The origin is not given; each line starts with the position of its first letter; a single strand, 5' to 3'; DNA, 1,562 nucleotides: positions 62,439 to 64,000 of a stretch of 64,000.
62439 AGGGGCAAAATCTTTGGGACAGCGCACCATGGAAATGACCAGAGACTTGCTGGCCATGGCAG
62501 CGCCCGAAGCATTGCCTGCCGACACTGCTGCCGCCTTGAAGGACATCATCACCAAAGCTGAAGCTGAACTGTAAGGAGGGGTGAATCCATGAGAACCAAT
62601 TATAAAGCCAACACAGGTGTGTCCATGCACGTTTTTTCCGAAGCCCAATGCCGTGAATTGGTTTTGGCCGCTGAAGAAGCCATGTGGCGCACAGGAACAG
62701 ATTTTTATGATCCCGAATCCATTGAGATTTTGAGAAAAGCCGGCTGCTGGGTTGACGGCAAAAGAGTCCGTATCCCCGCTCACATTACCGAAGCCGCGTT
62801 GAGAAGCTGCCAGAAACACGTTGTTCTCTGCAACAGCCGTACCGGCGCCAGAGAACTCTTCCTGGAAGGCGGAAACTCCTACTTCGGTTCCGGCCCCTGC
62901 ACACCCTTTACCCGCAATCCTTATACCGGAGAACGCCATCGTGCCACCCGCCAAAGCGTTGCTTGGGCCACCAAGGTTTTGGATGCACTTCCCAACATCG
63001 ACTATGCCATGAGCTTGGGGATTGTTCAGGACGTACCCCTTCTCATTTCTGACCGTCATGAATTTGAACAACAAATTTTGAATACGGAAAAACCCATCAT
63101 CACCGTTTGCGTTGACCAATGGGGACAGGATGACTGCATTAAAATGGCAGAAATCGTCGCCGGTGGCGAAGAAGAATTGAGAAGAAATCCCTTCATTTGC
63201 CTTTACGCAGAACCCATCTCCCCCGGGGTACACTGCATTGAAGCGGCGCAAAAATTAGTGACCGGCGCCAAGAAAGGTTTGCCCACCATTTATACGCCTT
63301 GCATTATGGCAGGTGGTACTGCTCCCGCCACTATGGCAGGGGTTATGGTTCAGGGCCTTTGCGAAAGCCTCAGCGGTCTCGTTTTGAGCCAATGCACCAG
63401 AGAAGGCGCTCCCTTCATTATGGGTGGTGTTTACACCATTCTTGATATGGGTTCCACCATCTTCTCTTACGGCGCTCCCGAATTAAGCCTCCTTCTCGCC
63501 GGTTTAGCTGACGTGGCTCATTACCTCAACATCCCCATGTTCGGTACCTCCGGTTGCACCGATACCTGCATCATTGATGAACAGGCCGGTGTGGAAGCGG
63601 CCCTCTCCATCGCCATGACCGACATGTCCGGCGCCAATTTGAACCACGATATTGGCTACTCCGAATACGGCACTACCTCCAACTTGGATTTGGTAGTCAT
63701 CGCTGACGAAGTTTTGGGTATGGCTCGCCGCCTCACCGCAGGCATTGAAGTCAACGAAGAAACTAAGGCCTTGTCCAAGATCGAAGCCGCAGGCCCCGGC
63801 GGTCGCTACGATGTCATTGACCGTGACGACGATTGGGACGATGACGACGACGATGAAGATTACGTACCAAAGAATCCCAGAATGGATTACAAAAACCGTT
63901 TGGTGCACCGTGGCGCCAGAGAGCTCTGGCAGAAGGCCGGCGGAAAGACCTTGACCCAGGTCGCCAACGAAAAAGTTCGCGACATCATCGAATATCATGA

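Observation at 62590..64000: Second MttB paralog carries an Asp-rich insertion and a His-to-Arg change near the C-terminus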

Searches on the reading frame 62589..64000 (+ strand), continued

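Call 37: predict_structure(alignment_id=A2)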
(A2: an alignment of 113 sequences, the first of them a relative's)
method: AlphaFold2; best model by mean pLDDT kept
length: 498 residues; sequences in the alignment: 113
mean_pLDDT: 85.2   pTM: 0.86
mean pLDDT of the five models: 85.2, 85.2, 84.1, 83.8, 82.7
residues with pLDDT >= 90: 290; 70-90: 125; 50-70: 54; < 50: 29
segments of 3 or more residues with pLDDT < 50: 1-9, 410-427
pLDDT, mean of each block of 10 residues (from residue 1): 36 87 96 95 98 97 98 93 94 84 88 94 97 96 91 94 97 93 98 97 91 87 96 85 70 90 97 93 67 77 90 92 88 86 88 91 93 89 71 70 55 41 46 65 71 88 97 96 94 65
secondary structure, 60 per line:
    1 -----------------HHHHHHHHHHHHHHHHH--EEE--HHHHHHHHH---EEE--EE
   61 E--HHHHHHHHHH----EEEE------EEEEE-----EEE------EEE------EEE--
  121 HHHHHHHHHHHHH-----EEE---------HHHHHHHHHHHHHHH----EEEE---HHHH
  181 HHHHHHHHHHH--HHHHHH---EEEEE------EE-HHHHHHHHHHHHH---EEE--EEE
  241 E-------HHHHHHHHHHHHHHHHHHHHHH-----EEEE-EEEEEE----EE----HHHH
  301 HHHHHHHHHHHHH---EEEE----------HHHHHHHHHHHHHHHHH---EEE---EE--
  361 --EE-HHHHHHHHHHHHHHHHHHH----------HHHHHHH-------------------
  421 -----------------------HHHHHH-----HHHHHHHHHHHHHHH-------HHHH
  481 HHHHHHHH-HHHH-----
elements in order: H18-34 E37-39 H42-50 E54-56 E59-61 H64-73 E78-81 E88-92 E98-100 E107-109 E116-118 H121-133 E139-141 H151-165 E170-173 H177-191 H194-199 E203-207 H217-229 E233-235 E238-241 H249-270 E276-279 E281-286 H297-313 E317-320 H331-347 E351-353 H366-384 H395-401 H444-449 H455-469 H477-488 H490-493

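Call 44: search_protein_families(library=pfam, proteins=[L002:11673-13766:+, L002:13806-15422:+, L002:15422-16345:+, L002:16405-17559:+, L002:16444-17844:-, L002:18100-19524:-, L002:19968-21425:-])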
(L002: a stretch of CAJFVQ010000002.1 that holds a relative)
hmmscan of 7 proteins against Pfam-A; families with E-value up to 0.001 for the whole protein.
L002:11673-13766:+ (698 aa): 3 families
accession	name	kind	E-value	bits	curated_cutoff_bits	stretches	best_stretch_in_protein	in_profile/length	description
PF05378.19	Hydant_A_N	-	5.2e-35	121.2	25.2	1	28-181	2-175/176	Hydantoinase/oxoprolinase N-terminal region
PF01968.24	Hydantoinase_A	-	2.9e-31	109.2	22.9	1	201-343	1-145/291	Hydantoinase/oxoprolinase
PF13941.12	MutL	-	7.6e-07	28.7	27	0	28-76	2-51/450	MutL protein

L002:13806-15422:+ (539 aa): 1 family
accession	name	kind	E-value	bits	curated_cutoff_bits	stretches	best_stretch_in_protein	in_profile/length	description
PF02028.23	BCCT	-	1.6e-192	640.8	27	1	19-499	5-485/485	BCCT, betaine/carnitine/choline family transporter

L002:15422-16345:+ (308 aa): 2 families
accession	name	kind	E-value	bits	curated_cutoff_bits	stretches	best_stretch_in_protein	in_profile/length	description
PF00892.27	EamA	-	4.8e-37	127.7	28.2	2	12-146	2-134/135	EamA-like transporter family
PF03151.22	TPT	-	4.6e-06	26.7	30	1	29-288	19-287/291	Triose-phosphate Transporter family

L002:16405-17559:+ (385 aa): 0 families

L002:16444-17844:- (466 aa): 2 families
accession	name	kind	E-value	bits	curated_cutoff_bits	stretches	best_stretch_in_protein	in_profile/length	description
PF07690.21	MFS_1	-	3.9e-23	82.4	33.4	1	78-408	19-345/347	Major Facilitator Superfamily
PF12832.13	MFS_1_like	-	3.2e-05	23.6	25.2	1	81-383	25-328/373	MFS_1 like family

L002:18100-19524:- (474 aa): 1 family
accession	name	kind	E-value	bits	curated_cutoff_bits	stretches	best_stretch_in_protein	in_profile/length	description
PF06253.16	MTTB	-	6.7e-147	489.9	25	1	6-472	28-493/500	Trimethylamine methyltransferase (MTTB)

L002:19968-21425:- (485 aa): 10 families
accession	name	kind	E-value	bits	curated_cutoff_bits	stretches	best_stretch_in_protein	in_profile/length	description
PF00158.32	Sigma54_activat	-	1.1e-61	207.8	20.2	1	155-320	1-167/168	Sigma-54 interaction domain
PF25601.1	AAA_lid_14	-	1.6e-24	86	27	1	327-407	2-81/87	AAA+ ATPase lid domain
PF14532.12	Sigma54_activ_2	-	4.5e-18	66.2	25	1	156-325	1-138/138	Sigma-54 interaction domain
PF08448.16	PAS_4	-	1.7e-12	48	23.1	1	17-121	1-108/110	PAS fold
PF02954.25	HTH_8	-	7.6e-11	42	22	1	446-482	6-42/42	Bacterial regulatory protein, Fis family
PF13426.13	PAS_9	-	1.4e-09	38.6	27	1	22-119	2-102/103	PAS domain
PF00989.32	PAS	-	2e-09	37.9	22.6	1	16-117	6-112/113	PAS fold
PF07728.20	AAA_5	-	1.4e-08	35.3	22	1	179-300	2-127/139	AAA domain (dynein-related subfamily)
PF01078.27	Mg_chelatase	-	0.00039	20.3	20.3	0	234-298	94-160/207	Magnesium chelatase, subunit ChlI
PF00004.35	AAA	-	0.00078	20.3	21.2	0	179-312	1-123/131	ATPase family associated with various cellular activities (AAA)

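Call 49: fold_search(model_id=the predicted structure, library=pdb)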
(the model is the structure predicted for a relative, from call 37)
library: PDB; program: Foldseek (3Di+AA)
matches with E <= 10: 1053; with E <= 0.001: 17
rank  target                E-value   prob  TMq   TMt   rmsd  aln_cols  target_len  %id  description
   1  7xcl_A                1.7e-38  1.00  0.86  0.87   3.5       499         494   27  Crystal structure of trimethylamine methyltransferase MttB from Methanosarcina barkeri at 2.5 A resolution (released 2023-01-18)
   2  7xcl_C                3.2e-37  1.00  0.88  0.89   3.4       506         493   26  Crystal structure of trimethylamine methyltransferase MttB from Methanosarcina barkeri at 2.5 A resolution (released 2023-01-18)
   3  9yce_B                1.3e-36  1.00  0.86  0.90   3.8       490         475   24  Active site of MtgB, a glycine betaine methyltransferase from the MttB superfamily (released 2026-03-11)
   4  7xcm_C                1.6e-36  1.00  0.86  0.86   3.5       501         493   26  Crystal structure of sulfite MttB structure at 3.2 A resolution (released 2023-01-18)
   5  7xcn_A                1.7e-36  1.00  0.87  0.88   3.3       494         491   27  Crystal structure of the MttB-MttC complex at 2.7 A resolution (released 2023-01-18)
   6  9yce_A                2.3e-36  1.00  0.85  0.89   3.9       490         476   23  Active site of MtgB, a glycine betaine methyltransferase from the MttB superfamily (released 2026-03-11)
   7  7xcm_A                2.7e-36  1.00  0.85  0.86   3.5       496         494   26  Crystal structure of sulfite MttB structure at 3.2 A resolution (released 2023-01-18)
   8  2qne_A                3.7e-36  1.00  0.85  0.89   3.5       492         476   23  Crystal structure of putative methyltransferase (ZP_00558420.1) from Desulfitobacterium hafniense Y51 at 2.30 A resolu (released 2007-08-14)
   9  2qne_B                8.9e-36  1.00  0.85  0.89   4.6       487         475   24  Crystal structure of putative methyltransferase (ZP_00558420.1) from Desulfitobacterium hafniense Y51 at 2.30 A resolu (released 2007-08-14)
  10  4yyc                  8.6e-33  1.00  0.84  0.87   3.3       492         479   24  Crystal structure of trimethylamine methyltransferase from Sinorhizobium meliloti in complex with unknown ligand (released 2015-04-08)
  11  1l2q                  3.9e-08  1.00  0.51  0.55  12.9       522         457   12  Crystal Structure of the Methanosarcina barkeri Monomethylamine Methyltransferase (MtmB) (released 2002-06-05)
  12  1tv2                  5.4e-08  1.00  0.46  0.50  15.9       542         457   12  Crystal structure of the hydroxylamine MtmB complex (released 2004-10-19)
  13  1nth                  8.8e-08  1.00  0.51  0.55  12.1       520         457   12  Crystal structure of the methanosarcina barkeri monomethylamine methyltransferase (MTMB) (released 2003-02-04)
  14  1vs1_C                8.0e-05  1.00  0.34  0.56   6.1       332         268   11  Crystal structure of 3-deoxy-D-arabino-heptulosonate-7-phosphate synthase (DAHP synthase) from Aeropyrum pernix in com (released 2006-05-16)
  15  6xi9_A                2.6e-04  0.99  0.29  0.36  12.4       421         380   13  X-ray crystal structure of MqnE from Pedobacter heparinus in complex with aminofutalosine and methionine (released 2020-07-15)
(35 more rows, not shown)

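Call 58: search_protein_representatives(protein=P0001)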
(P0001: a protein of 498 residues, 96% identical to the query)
Query: 498 residues. Proteins with E-value up to 0.001 (for the whole library): 4850; up to 1e-10: 2813; up to 1e-30: 857. The best 150 are listed.
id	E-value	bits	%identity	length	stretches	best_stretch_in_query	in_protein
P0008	1.0e-285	964.6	85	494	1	1-497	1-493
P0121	1.8e-124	432.7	45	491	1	1-490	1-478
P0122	3.9e-123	428.3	46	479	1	2-488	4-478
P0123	4.2e-117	408.4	43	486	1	2-490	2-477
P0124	3.3e-105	369.1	39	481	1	2-490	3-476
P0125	2.1e-103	363.2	40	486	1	14-490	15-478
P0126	4.2e-102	358.9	41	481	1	13-488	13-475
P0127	1.2e-100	354.1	38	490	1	1-495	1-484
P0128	6.5e-99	348.4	38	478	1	15-487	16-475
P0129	1.9e-96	340.3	41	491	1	15-489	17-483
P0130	6.3e-96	338.5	39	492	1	11-492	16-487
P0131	4.4e-95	335.8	40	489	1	19-488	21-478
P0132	8.2e-94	331.6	39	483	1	12-481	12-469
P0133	1.5e-93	330.7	38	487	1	7-483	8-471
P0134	3.3e-93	329.6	39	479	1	12-491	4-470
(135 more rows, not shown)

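Call 62: search_protein_families(library=ncbifam, proteins=[P0001, L002:11673-13766:+], max_evalue=0.00001)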
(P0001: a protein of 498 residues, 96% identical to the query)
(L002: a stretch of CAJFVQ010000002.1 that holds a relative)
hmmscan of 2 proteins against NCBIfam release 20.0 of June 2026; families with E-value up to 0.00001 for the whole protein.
P0001 (498 aa): 1 family
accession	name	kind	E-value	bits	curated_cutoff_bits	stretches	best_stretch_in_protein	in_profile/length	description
TIGR02369.2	trimeth_pyl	equivalog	3.2e-99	332.6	525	1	12-490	2-468/469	[trimethylamine--corrinoid protein] Co-methyltransferase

L002:11673-13766:+ (698 aa): 4 families
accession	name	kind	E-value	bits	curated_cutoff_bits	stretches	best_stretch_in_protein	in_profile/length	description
NF050156.1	CapLactmsAlpCapA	equivalog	5.1e-37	127.5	1000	2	130-343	133-350/689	caprolactamase subunit alpha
NF042975.2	AcphenoCarb_ApcC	equivalog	2e-22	79.2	1500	1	129-344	145-368/733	acetophenone carboxylase subunit gamma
NF042960.1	AcphenoCarb_ApcA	equivalog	2.9e-14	52.3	1250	1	27-301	3-293/658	acetophenone carboxylase subunit alpha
NF040745.1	accessory_GlmL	equivalog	1e-06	27.8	475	0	28-82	2-57/459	methylaspartate mutase accessory protein GlmL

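Call 72: predict_structure(alignment_id=A4)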
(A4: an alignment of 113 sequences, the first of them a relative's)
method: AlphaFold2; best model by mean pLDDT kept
length: 488 residues; sequences in the alignment: 113
mean_pLDDT: 88.1   pTM: 0.88
mean pLDDT of the five models: 88.1, 87.4, 85.5, 85.4, 84.8
residues with pLDDT >= 90: 301; 70-90: 136; 50-70: 46; < 50: 5
segments of 3 or more residues with pLDDT < 50: 1-3
pLDDT, mean of each block of 10 residues (from residue 1): 46 82 96 95 96 97 97 95 96 91 89 93 96 96 92 95 97 94 98 97 95 80 96 89 62 87 95 96 74 71 88 94 88 85 90 91 90 92 79 79 77 68 73 82 90 97 96 96 70
secondary structure, 60 per line:
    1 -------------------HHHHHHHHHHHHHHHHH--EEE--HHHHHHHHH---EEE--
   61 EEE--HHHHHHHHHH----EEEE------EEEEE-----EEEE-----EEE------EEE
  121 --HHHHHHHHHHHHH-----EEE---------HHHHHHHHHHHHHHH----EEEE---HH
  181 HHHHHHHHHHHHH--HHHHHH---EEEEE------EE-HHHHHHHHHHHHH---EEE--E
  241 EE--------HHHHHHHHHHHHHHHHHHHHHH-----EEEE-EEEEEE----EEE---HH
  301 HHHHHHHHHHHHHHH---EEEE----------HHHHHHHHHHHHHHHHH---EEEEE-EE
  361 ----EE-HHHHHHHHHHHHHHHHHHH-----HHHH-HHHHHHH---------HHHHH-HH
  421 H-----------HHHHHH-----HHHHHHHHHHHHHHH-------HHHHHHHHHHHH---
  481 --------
elements in order: H20-36 E39-41 H44-52 E56-58 E61-63 H66-75 E80-83 E90-94 E100-103 E109-111 E118-120 H123-135 E141-143 H153-167 E172-175 H179-193 H196-201 E205-209 H219-231 E235-237 E240-242 H251-272 E278-281 E283-288 E293-295 H299-315 E319-322 H333-349 E353-357 H368-386 H392-395 H397-403 H413-417 H433-438 H444-458 H466-477
